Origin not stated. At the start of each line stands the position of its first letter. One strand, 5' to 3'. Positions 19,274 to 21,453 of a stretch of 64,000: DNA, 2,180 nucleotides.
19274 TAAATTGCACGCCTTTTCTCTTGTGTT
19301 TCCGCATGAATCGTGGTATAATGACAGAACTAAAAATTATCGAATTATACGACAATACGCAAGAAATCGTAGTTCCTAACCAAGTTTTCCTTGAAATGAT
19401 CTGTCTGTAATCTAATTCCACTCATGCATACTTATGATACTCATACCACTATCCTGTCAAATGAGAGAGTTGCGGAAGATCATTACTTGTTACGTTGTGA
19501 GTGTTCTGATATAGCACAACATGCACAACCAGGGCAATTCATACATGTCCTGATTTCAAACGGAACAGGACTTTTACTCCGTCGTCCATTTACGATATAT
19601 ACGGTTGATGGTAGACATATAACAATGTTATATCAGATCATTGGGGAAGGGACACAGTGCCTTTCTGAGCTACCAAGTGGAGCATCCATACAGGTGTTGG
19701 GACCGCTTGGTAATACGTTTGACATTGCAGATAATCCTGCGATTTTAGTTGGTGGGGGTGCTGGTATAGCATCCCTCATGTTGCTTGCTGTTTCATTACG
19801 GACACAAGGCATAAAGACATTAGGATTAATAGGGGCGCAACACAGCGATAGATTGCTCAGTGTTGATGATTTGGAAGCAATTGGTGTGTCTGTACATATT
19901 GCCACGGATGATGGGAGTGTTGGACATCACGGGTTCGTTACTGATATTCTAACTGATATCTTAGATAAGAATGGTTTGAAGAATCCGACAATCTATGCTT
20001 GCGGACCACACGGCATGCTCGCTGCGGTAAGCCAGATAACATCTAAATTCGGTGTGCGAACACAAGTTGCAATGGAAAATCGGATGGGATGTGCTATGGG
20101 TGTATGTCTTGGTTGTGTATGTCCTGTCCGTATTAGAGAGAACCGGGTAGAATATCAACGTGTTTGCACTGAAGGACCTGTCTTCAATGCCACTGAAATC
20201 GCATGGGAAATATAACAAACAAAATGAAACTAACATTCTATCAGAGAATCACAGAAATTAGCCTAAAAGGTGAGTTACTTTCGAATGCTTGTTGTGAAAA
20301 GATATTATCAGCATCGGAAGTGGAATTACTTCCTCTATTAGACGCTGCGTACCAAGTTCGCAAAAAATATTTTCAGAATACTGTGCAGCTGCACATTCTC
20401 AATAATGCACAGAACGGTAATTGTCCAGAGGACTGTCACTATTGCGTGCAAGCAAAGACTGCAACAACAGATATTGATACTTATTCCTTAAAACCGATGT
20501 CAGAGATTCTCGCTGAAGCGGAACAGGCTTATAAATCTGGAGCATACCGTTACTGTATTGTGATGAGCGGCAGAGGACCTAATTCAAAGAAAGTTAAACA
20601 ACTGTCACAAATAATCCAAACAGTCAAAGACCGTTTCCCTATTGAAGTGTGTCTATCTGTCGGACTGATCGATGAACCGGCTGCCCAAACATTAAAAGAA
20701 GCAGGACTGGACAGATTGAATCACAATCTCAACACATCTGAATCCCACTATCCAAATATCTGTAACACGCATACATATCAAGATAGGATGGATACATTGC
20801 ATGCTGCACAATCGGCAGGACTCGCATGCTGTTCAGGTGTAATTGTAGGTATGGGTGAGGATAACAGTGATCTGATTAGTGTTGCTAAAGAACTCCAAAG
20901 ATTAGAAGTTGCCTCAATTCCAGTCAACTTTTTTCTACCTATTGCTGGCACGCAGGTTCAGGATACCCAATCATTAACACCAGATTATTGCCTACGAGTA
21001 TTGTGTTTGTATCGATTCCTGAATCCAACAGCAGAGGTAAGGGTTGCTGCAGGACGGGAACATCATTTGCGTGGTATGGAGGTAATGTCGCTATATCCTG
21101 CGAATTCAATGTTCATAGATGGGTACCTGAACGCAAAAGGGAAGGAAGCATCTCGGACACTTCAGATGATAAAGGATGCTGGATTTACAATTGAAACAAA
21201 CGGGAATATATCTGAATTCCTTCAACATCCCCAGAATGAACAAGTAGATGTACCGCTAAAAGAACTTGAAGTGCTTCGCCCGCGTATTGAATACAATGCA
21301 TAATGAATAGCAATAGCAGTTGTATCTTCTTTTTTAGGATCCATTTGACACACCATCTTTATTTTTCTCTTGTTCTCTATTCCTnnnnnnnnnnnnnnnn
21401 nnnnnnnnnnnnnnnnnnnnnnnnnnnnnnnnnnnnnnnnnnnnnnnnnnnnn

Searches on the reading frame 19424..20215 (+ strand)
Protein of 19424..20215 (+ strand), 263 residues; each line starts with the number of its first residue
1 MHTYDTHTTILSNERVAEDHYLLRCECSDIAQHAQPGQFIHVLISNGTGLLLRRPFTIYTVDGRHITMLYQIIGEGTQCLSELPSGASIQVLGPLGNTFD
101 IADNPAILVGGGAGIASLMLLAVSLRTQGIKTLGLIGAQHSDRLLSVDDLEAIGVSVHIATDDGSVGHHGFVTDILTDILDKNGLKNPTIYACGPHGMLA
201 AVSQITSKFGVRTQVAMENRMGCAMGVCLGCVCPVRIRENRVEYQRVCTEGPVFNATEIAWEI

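Call 33: search_protein_families(library=pfam, proteins=[window:19424-20215:+], max_evalue=0.00001)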
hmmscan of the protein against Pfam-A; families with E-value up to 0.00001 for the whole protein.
window:19424-20215:+ (263 aa): 1 family
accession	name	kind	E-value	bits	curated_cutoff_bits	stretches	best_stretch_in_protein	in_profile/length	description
PF10418.14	DHODB_Fe-S_bind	-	2.9e-15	56.2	23.9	1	218-259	1-40/41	Iron-sulfur cluster binding domain of dihydroorotate dehydrogenase B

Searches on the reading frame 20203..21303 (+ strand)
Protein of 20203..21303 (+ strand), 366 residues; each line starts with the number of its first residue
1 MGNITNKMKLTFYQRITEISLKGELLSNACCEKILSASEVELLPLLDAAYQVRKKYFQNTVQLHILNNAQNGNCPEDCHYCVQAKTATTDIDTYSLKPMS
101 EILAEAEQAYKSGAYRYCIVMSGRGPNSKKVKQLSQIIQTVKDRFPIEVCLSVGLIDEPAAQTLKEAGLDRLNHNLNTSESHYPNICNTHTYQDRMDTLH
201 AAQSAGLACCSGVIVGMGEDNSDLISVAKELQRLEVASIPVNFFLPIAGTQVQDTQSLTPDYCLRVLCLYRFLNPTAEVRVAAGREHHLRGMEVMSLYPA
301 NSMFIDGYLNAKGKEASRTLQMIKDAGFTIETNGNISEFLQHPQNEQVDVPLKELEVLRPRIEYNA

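Call 33: search_protein_families(library=pfam, proteins=[window:20203-21303:+], max_evalue=0.00001)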
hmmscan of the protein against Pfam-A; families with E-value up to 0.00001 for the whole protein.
window:20203-21303:+ (366 aa): 2 families
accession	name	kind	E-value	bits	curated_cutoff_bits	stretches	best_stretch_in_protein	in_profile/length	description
PF04055.27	Radical_SAM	-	5.6e-21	75.9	29.5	1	73-229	6-164/166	Radical SAM superfamily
PF06968.18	BATS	-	1.2e-20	73.9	22.2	1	240-328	1-87/88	Biotin and Thiamin Synthesis associated domain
